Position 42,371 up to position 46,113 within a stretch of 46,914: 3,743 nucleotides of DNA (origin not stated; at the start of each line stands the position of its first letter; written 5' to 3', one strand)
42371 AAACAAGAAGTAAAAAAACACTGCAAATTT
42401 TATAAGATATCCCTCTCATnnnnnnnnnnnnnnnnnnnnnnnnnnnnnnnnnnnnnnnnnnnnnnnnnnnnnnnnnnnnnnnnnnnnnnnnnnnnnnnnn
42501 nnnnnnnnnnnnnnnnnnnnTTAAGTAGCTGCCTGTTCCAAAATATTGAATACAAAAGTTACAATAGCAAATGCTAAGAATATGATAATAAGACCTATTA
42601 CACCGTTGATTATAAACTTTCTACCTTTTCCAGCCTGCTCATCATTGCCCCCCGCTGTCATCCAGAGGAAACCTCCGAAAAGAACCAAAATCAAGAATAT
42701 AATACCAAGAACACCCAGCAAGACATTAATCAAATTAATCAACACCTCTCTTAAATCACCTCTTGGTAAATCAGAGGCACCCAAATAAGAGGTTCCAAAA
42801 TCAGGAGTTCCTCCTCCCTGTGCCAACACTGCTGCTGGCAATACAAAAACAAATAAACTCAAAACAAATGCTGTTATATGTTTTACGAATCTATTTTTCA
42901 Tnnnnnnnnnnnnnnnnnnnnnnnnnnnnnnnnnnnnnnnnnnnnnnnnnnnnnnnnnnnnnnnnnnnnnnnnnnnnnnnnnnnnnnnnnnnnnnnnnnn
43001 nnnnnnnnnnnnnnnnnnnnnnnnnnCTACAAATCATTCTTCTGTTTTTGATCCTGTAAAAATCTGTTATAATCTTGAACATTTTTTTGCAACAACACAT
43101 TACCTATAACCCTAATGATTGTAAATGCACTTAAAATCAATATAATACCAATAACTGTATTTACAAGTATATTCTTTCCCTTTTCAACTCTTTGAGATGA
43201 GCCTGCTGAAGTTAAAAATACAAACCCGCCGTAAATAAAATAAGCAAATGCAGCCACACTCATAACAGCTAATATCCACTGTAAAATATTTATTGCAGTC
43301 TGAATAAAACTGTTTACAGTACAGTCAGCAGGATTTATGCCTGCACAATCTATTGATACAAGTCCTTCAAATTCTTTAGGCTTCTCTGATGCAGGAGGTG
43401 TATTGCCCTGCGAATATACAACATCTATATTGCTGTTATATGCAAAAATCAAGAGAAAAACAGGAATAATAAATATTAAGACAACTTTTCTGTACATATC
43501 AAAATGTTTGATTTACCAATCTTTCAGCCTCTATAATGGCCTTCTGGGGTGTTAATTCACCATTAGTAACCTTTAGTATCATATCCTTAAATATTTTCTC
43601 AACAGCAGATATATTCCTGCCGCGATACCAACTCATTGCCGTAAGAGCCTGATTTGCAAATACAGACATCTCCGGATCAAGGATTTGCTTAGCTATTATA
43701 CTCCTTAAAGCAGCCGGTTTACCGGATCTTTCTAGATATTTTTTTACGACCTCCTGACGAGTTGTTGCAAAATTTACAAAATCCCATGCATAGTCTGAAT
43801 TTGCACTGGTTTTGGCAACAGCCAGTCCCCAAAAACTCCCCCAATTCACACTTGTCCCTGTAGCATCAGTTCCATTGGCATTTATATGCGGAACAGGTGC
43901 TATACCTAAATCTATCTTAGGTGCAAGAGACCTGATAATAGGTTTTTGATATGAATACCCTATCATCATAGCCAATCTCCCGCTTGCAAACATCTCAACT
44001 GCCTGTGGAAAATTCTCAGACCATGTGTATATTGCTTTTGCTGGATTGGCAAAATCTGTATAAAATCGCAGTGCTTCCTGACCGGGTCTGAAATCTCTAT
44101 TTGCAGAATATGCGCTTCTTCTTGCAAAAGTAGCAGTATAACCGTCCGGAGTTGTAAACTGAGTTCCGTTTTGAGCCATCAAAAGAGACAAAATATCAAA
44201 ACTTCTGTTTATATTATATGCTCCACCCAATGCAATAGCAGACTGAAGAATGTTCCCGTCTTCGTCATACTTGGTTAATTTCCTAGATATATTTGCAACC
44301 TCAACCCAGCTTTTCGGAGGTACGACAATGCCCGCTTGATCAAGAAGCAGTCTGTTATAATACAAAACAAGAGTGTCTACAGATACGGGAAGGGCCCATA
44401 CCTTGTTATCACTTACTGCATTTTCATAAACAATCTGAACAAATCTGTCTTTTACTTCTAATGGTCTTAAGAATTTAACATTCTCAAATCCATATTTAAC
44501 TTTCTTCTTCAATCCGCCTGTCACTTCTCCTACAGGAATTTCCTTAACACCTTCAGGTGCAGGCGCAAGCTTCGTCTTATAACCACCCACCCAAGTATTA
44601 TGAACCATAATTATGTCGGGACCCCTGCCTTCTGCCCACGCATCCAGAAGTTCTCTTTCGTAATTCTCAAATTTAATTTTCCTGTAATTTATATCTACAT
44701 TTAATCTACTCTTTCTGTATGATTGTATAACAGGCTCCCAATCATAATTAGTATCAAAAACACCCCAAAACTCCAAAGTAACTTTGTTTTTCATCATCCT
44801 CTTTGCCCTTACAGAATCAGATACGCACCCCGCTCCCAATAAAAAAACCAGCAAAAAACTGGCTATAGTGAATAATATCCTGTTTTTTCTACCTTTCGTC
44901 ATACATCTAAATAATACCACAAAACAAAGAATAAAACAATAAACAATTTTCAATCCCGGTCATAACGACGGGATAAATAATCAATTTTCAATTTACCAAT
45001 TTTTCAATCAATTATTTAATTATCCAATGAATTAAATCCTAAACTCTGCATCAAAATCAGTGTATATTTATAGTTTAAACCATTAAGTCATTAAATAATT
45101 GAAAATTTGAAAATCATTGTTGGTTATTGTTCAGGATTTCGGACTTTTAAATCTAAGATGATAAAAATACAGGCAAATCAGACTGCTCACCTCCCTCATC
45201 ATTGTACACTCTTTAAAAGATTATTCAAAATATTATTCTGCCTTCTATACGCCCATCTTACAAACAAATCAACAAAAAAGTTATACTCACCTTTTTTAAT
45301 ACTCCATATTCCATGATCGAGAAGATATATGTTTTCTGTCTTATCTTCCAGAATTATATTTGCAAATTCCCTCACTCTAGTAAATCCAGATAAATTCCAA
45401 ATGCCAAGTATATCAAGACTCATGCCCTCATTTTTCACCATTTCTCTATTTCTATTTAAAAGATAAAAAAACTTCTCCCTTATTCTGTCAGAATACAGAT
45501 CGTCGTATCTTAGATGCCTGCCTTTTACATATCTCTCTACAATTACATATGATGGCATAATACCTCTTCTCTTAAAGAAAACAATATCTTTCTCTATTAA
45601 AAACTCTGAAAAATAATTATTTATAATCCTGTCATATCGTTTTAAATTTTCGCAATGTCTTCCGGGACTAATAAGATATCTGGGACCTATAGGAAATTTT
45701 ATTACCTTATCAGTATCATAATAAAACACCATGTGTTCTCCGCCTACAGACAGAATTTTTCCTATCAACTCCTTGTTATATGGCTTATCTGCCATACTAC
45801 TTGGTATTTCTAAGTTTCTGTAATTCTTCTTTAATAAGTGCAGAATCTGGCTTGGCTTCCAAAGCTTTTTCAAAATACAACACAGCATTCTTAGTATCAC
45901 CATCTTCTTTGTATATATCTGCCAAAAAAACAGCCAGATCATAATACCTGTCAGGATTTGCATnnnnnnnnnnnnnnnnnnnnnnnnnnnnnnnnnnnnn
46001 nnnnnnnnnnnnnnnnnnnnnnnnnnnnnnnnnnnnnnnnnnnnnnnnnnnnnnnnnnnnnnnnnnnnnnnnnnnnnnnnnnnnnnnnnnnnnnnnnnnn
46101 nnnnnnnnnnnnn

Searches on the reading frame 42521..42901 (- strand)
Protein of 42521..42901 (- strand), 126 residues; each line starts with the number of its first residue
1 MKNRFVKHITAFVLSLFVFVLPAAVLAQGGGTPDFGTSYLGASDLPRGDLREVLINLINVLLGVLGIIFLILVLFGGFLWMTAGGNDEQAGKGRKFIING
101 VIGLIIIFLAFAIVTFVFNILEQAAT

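Call 19: search_protein_families(library=pfam, proteins=[window:42521-42901:-], max_evalue=0.01)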
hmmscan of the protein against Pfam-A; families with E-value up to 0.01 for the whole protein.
window:42521-42901:- (126 aa): 2 families
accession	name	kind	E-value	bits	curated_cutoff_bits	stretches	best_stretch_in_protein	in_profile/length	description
PF18895.5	T4SS_pilin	-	3.2e-09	37.2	26.6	1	54-117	8-71/71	Type IV secretion system pilin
PF04956.18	TrbC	-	3.6e-05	24.3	27.9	1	7-116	10-97/98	TrbC/VIRB2 pilin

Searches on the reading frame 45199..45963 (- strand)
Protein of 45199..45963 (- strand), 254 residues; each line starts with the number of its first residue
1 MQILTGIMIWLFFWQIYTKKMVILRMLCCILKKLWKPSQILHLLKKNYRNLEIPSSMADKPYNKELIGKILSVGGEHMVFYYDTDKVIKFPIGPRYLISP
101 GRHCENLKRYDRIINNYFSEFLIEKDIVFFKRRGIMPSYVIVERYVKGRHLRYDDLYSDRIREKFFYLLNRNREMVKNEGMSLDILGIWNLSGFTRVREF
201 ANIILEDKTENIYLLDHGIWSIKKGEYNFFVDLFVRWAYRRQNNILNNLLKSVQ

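Call 19: search_protein_families(library=pfam, proteins=[window:45199-45963:-], max_evalue=0.01)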
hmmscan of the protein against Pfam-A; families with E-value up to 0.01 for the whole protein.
window:45199-45963:- (254 aa): 0 families

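Call 112: find_encoding_contigs(protein=window:45199-45963:-, flank=10000, max_places=3)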
Protein window:45199-45963:- (254 aa): no gene with exactly this product is on record in the collection.
